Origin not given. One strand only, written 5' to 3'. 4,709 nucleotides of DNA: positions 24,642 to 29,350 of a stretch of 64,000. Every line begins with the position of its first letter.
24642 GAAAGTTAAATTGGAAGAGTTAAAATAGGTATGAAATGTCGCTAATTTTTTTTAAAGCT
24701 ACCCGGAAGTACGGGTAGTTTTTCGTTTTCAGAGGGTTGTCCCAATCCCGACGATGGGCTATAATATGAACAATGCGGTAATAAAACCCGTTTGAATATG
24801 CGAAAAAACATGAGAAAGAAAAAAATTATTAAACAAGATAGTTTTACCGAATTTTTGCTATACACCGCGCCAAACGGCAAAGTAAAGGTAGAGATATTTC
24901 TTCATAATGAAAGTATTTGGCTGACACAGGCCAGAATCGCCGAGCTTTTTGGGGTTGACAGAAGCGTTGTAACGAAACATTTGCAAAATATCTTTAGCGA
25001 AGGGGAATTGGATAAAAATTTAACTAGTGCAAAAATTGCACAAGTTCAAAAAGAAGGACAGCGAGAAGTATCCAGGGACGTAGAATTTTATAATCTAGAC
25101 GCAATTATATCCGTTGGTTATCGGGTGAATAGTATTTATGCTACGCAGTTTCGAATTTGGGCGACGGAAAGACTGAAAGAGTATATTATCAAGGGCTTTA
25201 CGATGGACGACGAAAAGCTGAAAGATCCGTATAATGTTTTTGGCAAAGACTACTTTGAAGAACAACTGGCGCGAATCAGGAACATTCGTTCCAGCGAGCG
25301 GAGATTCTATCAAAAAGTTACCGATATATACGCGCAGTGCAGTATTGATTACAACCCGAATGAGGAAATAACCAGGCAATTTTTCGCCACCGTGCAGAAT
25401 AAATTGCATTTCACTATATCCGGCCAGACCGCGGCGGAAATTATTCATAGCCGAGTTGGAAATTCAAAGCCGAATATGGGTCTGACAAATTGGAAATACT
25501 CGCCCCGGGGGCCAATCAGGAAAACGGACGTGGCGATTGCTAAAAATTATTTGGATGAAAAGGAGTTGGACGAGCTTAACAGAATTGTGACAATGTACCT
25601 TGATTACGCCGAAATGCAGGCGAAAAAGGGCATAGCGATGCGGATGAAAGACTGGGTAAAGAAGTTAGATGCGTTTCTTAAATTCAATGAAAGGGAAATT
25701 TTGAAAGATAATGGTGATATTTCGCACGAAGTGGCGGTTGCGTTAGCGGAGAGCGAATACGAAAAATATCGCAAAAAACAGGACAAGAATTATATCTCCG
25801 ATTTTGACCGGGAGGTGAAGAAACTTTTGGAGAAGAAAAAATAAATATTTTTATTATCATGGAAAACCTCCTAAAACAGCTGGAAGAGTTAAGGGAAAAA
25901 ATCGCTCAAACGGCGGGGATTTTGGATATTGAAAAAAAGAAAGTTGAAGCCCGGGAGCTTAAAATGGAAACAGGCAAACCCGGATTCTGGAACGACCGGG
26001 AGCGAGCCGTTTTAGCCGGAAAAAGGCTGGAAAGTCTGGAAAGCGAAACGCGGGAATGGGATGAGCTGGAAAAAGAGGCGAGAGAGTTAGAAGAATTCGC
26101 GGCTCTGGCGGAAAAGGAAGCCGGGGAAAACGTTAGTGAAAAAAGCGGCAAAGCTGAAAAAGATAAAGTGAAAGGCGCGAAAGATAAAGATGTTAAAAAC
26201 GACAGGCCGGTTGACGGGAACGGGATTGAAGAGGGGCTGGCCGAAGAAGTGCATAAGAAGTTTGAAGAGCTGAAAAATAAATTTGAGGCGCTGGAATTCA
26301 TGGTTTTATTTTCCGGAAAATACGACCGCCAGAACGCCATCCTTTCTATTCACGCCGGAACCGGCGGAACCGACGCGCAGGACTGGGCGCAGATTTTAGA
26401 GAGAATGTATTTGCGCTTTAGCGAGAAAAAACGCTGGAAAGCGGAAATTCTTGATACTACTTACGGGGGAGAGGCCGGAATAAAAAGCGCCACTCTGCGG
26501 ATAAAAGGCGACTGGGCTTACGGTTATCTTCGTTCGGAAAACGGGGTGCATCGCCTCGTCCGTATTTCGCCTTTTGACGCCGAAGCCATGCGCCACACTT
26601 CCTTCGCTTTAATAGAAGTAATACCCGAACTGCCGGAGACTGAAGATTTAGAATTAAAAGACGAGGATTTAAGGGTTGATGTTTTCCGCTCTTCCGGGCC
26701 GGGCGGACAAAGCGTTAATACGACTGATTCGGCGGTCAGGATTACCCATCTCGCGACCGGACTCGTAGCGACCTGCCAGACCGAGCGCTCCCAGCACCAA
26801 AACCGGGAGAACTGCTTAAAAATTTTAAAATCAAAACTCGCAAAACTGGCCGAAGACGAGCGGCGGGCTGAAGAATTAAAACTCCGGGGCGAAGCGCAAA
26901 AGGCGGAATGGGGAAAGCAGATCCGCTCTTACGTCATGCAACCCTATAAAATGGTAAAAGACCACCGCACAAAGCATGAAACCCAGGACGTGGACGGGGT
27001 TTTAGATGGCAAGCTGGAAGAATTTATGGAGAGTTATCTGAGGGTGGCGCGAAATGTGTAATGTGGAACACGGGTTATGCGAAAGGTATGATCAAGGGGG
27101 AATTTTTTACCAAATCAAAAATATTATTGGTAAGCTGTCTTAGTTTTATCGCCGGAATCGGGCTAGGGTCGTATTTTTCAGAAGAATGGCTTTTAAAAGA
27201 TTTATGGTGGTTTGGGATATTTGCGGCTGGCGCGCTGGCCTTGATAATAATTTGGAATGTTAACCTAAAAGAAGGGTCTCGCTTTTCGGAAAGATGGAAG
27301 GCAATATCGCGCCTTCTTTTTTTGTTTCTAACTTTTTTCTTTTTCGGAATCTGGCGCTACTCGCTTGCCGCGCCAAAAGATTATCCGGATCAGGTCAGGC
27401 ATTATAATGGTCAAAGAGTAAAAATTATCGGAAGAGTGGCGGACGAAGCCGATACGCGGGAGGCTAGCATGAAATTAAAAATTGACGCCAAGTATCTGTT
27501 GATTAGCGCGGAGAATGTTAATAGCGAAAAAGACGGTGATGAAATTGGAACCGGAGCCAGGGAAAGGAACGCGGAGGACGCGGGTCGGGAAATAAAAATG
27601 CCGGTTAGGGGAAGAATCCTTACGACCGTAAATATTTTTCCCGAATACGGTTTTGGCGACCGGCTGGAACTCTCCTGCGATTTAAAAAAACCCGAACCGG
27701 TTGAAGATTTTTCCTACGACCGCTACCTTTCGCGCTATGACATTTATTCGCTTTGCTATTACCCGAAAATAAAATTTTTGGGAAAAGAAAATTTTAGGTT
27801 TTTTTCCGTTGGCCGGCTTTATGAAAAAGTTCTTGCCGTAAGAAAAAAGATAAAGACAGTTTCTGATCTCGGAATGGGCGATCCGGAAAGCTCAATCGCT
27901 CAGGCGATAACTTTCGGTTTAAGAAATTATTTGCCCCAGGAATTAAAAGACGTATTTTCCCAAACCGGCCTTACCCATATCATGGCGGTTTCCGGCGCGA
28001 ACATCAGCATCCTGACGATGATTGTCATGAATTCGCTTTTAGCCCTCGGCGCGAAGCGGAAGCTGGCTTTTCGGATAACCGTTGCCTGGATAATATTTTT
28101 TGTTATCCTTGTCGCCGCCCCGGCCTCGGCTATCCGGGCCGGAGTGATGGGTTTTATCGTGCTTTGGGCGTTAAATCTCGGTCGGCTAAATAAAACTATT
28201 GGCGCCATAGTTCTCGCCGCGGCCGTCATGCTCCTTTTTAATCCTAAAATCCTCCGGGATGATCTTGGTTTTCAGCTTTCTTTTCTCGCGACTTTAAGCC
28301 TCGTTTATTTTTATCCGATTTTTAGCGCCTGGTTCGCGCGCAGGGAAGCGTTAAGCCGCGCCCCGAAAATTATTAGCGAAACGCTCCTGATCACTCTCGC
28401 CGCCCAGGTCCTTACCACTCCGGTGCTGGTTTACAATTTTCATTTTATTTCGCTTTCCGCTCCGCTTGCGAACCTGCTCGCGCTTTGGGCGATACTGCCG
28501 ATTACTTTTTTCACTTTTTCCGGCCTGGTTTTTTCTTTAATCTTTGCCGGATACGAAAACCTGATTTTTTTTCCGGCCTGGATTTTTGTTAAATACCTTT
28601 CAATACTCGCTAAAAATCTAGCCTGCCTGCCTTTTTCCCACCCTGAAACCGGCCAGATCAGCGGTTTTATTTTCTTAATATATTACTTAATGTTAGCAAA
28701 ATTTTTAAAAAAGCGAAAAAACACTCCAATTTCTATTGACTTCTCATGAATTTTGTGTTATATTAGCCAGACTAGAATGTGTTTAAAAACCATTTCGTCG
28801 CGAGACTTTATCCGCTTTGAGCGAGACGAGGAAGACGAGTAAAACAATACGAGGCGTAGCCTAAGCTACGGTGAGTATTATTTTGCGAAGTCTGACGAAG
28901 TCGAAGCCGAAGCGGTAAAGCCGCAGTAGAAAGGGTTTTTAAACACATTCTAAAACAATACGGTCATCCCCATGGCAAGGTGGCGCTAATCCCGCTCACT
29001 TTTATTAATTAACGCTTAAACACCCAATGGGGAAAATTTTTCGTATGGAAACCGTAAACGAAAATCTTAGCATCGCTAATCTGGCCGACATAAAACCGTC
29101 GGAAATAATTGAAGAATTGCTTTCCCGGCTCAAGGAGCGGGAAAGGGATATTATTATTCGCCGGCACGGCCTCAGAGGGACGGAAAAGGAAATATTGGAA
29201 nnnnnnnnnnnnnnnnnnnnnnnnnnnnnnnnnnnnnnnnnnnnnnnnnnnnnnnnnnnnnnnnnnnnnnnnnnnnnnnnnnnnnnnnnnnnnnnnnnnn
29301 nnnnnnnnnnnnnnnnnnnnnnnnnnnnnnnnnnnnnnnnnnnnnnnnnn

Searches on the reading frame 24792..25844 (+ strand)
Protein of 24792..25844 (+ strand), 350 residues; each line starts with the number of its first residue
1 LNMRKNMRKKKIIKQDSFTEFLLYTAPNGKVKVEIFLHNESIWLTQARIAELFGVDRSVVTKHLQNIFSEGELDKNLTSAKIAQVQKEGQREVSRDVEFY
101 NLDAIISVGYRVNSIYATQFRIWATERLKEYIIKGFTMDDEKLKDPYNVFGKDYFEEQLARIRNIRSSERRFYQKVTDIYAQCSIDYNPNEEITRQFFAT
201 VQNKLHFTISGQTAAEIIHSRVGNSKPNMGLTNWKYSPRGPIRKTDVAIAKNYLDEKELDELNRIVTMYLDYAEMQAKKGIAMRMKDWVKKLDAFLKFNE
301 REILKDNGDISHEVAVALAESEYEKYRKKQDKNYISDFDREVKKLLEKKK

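Call 15: search_protein_families(library=pfam, proteins=[window:24792-25844:+])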
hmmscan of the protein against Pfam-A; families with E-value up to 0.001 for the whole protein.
window:24792-25844:+ (350 aa): 1 family
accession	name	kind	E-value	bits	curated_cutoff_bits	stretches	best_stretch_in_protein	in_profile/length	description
PF13310.11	Virulence_RhuM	-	2.1e-112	374.9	33.7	1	79-332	3-250/252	Virulence protein RhuM family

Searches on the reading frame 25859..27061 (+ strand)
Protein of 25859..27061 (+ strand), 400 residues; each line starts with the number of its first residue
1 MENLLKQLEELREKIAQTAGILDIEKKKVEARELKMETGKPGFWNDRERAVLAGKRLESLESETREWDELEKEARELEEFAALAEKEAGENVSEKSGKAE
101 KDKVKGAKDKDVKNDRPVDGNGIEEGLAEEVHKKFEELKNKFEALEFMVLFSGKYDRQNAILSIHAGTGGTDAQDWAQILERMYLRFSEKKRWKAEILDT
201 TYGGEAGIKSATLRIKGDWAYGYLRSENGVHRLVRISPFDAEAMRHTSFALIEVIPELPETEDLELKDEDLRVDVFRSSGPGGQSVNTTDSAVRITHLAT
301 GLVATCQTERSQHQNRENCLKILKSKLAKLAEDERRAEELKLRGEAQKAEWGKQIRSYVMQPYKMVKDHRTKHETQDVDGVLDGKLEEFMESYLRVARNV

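Call 15: search_protein_families(library=pfam, proteins=[window:25859-27061:+])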
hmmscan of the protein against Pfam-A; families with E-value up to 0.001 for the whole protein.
window:25859-27061:+ (400 aa): 2 families
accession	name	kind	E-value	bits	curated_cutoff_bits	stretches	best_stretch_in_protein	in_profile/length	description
PF03462.23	PCRF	-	5.2e-47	160.6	24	1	30-251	4-193/194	PCRF domain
PF00472.26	RF-1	-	2.7e-40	137.4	35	1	262-370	3-116/116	RF-1 domain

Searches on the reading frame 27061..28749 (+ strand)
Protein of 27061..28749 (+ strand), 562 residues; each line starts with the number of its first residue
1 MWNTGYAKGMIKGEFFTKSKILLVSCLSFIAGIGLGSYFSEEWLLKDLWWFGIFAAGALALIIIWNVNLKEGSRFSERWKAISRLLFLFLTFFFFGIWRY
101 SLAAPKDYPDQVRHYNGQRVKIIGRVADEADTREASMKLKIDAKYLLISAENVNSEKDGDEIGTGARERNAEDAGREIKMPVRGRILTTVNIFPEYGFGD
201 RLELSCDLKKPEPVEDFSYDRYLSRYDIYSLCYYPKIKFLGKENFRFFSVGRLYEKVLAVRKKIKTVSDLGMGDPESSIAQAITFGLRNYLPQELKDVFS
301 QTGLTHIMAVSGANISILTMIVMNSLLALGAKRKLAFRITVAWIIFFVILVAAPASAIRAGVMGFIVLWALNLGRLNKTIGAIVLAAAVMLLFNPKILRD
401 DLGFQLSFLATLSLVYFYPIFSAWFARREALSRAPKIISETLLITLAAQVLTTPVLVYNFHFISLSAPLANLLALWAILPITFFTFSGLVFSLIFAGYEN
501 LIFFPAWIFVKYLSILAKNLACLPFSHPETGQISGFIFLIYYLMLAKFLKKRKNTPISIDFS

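Call 15: search_protein_families(library=pfam, proteins=[window:27061-28749:+])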
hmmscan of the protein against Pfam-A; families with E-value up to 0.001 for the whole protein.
window:27061-28749:+ (562 aa): 2 families
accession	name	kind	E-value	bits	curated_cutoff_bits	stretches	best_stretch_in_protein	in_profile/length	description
PF03772.21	Competence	-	1.1e-45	156.6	23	1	283-546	1-261/270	Competence protein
PF13567.11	DUF4131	-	9.7e-14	51.8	31.6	1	48-238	5-163/165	Domain of unknown function (DUF4131)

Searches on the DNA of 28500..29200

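Call 6: search_rna_families(source=window, start=28500, end=29200, threshold=evalue, max_evalue=10, show_alignments=3)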
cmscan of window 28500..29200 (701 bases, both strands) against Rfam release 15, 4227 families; matches with E-value up to 10: 3.
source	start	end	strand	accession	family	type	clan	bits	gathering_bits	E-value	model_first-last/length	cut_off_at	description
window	28533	28658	+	RF02705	B_rapa_snoR775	Gene; snRNA; snoRNA; HACA-box;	-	19.4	64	4.3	1-127/127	no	Brassica rapa small nucleolar RNA 775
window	28650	28769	-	RF00336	snoJ26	Gene; snRNA; snoRNA; CD-box;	-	17.5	50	4.3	1-147/147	no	Small nucleolar RNA J26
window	28704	28787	+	RF00204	snoR12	Gene; snRNA; snoRNA; CD-box;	-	16.7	39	4.1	1-83/83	no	Small nucleolar RNA R12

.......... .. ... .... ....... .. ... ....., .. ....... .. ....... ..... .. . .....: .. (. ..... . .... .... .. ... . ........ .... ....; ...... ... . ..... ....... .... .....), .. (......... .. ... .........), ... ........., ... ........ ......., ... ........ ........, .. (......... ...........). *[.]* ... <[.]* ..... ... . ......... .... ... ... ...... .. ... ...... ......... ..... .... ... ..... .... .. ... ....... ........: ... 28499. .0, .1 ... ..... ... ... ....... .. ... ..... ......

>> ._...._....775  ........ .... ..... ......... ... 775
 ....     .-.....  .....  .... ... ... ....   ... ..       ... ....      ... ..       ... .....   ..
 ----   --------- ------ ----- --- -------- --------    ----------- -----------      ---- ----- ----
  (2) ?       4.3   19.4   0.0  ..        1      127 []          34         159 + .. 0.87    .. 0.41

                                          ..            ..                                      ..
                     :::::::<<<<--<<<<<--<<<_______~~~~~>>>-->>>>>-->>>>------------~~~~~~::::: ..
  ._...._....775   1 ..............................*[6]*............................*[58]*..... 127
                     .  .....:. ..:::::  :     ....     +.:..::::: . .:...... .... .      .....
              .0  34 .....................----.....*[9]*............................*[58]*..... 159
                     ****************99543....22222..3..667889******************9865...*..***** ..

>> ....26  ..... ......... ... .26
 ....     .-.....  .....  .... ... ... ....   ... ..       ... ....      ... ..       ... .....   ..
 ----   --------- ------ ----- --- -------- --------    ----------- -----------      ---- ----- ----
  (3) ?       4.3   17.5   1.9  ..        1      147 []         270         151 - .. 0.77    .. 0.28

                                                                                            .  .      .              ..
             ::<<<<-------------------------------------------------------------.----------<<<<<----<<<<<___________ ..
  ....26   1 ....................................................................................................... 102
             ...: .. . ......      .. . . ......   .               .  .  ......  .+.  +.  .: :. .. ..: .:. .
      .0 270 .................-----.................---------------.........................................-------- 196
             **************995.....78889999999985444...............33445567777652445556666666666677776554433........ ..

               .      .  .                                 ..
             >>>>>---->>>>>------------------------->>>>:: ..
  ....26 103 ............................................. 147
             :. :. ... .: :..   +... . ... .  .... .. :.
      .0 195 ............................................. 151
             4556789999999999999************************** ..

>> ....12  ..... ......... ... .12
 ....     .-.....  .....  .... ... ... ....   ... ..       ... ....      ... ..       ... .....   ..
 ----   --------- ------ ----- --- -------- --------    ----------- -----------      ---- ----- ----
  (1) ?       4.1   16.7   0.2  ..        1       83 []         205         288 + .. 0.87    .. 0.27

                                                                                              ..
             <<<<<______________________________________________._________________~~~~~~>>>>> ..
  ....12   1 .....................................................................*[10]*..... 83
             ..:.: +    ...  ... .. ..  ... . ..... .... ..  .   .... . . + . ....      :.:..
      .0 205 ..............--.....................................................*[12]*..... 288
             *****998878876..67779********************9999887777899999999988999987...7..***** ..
